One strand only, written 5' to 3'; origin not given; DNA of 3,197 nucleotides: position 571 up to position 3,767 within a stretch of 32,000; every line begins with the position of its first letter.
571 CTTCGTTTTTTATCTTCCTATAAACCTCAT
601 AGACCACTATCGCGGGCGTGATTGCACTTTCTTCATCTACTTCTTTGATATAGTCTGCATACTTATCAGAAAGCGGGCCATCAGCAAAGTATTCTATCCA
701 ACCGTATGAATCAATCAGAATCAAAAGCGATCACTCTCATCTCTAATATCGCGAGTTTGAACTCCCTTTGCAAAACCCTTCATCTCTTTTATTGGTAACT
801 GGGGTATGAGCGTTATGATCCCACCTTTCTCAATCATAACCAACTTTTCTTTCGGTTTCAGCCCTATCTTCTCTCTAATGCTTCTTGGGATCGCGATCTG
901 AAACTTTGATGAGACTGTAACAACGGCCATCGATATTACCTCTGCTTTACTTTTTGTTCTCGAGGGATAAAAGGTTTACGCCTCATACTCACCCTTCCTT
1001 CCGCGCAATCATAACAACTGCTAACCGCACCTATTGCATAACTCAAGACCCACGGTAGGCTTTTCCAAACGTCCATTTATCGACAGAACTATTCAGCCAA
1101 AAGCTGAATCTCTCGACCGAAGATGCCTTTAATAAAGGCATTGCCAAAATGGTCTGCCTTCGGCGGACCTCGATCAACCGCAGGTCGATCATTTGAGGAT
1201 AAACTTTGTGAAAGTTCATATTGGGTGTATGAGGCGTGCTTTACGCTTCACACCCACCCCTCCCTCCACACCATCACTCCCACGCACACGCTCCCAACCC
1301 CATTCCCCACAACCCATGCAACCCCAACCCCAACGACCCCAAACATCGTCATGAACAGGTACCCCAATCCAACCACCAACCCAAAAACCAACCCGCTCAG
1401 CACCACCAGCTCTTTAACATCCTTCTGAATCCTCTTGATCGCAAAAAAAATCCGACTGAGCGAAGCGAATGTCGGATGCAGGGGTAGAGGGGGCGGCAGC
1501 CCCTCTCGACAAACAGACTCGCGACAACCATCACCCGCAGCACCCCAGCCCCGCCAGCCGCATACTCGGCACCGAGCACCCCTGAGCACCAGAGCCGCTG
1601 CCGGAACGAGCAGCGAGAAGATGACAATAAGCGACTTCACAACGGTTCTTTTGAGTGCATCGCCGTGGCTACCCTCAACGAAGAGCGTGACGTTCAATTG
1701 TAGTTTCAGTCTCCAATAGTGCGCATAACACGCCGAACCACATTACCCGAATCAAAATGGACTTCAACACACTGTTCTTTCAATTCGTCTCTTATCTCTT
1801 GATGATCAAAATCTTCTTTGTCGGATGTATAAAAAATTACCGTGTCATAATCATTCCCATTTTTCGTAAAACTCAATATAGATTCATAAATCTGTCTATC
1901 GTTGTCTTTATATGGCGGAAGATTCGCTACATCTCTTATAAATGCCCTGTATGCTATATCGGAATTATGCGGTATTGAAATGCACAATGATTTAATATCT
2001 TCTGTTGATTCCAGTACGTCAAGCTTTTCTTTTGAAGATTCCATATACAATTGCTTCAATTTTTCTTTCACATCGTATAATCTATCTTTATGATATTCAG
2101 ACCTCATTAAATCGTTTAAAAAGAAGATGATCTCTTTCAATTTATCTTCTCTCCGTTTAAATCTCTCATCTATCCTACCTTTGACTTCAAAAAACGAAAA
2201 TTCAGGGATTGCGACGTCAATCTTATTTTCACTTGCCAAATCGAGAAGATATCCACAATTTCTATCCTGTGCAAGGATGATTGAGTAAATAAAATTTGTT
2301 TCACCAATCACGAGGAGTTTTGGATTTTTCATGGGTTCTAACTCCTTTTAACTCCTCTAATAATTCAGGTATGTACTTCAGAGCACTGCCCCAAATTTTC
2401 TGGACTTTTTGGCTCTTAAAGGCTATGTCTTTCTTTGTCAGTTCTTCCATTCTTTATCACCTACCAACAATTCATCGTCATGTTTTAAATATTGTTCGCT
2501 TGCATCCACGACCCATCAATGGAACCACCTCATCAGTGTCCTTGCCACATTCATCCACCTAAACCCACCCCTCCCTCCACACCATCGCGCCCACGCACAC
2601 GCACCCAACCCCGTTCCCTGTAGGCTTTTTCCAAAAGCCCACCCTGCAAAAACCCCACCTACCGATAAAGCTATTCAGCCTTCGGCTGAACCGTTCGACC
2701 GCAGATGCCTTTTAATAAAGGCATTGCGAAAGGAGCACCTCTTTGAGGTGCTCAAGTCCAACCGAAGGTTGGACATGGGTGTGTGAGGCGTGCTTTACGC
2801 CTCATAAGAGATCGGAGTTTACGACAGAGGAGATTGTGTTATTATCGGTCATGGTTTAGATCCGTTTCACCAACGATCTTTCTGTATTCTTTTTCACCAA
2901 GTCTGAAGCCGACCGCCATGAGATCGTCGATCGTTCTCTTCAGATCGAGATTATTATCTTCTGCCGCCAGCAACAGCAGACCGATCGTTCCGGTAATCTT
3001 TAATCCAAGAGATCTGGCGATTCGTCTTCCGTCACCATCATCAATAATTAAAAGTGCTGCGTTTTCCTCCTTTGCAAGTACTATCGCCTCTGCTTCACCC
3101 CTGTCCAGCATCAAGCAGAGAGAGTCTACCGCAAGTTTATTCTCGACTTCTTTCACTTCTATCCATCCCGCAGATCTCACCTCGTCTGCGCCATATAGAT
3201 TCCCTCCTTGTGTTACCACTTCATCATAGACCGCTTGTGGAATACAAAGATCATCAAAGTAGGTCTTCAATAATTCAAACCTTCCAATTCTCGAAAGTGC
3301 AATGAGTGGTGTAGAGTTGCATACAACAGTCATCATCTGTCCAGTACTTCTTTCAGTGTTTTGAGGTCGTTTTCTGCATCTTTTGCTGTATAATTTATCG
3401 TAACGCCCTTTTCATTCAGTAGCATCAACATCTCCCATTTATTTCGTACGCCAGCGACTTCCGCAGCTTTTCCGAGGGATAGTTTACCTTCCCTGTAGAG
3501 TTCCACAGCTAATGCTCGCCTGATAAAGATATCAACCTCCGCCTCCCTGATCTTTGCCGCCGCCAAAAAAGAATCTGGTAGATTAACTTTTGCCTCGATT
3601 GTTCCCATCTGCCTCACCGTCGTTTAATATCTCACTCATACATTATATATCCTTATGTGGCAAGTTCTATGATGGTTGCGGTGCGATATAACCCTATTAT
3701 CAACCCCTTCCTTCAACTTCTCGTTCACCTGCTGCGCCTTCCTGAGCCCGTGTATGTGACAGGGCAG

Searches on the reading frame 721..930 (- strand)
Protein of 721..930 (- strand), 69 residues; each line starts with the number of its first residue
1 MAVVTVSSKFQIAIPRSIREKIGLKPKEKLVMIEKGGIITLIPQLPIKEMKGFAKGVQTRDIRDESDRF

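Call 10: search_protein_families(library=pfam, proteins=[window:721-930:-], max_evalue=0.01)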
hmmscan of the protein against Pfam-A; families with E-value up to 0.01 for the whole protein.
window:721-930:- (69 aa): 1 family
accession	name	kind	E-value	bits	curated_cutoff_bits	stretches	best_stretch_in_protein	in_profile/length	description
PF04014.23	MazE_antitoxin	-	4.4e-08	33.4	24.7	1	3-44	1-43/48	Antidote-toxin recognition MazE, bacterial antitoxin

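Call 13: find_encoding_contigs(protein=window:724-930:-, flank=10000, max_places=6)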
Protein seq(69 aa) (69 aa): 1 contig read that carries it; 1 place shown.
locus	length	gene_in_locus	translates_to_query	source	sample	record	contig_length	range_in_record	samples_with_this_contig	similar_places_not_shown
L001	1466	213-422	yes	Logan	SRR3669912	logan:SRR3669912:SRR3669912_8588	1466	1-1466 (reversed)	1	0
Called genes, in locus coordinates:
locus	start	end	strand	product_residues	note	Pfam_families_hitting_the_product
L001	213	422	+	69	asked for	PF04014:MazE_antitoxin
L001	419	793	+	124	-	PF01850:PIN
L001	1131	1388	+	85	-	-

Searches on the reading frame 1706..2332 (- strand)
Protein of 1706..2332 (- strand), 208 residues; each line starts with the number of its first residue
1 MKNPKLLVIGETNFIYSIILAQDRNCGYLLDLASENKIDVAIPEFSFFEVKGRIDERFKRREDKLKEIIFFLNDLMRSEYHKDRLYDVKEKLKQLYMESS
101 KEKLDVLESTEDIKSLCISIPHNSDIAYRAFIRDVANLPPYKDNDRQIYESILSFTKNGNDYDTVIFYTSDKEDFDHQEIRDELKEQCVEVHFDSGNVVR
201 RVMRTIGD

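Call 10: search_protein_families(library=pfam, proteins=[window:1706-2332:-], max_evalue=0.01)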
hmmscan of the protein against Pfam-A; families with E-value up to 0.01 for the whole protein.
window:1706-2332:- (208 aa): 1 family
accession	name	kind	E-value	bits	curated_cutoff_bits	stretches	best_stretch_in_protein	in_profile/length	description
PF16289.11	PIN_12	-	4.8e-10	40.5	32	1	11-175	4-172/172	PIN domain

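Call 68: search_protein_families(library=pfam, proteins=[window:1709-2332:-], max_evalue=0.01)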
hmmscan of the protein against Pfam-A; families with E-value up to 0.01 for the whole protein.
seq(208 aa): 1 family
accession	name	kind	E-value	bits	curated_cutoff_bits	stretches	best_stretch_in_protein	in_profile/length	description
PF16289.11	PIN_12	-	4.8e-10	40.5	32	1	11-175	4-172/172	PIN domain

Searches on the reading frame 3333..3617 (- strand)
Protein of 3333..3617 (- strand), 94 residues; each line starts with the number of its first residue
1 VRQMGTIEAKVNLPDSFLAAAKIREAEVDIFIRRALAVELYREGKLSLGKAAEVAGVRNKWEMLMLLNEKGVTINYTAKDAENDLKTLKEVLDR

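Call 10: search_protein_families(library=pfam, proteins=[window:3333-3617:-], max_evalue=0.01)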
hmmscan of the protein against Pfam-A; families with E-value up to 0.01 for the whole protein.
window:3333-3617:- (94 aa): 1 family
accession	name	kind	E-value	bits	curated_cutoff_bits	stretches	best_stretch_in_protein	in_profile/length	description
PF03683.19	UPF0175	-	3.6e-23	81.5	27.9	1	13-87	1-75/75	Uncharacterised protein family (UPF0175)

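Call 61: find_encoding_contigs(protein=window:3336-3608:-, flank=10000, max_places=8)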
Protein seq(91 aa) (91 aa): 1 contig read that carries it; 1 place shown.
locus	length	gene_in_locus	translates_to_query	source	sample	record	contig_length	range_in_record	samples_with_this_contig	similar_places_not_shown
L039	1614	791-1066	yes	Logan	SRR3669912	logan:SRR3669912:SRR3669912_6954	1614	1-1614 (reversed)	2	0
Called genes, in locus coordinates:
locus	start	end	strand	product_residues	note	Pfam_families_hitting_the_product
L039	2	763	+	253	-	?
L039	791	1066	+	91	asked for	PF03683:UPF0175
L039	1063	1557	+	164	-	PF11848:DUF3368, PF20698:PIN-TPR-GreABC (faint)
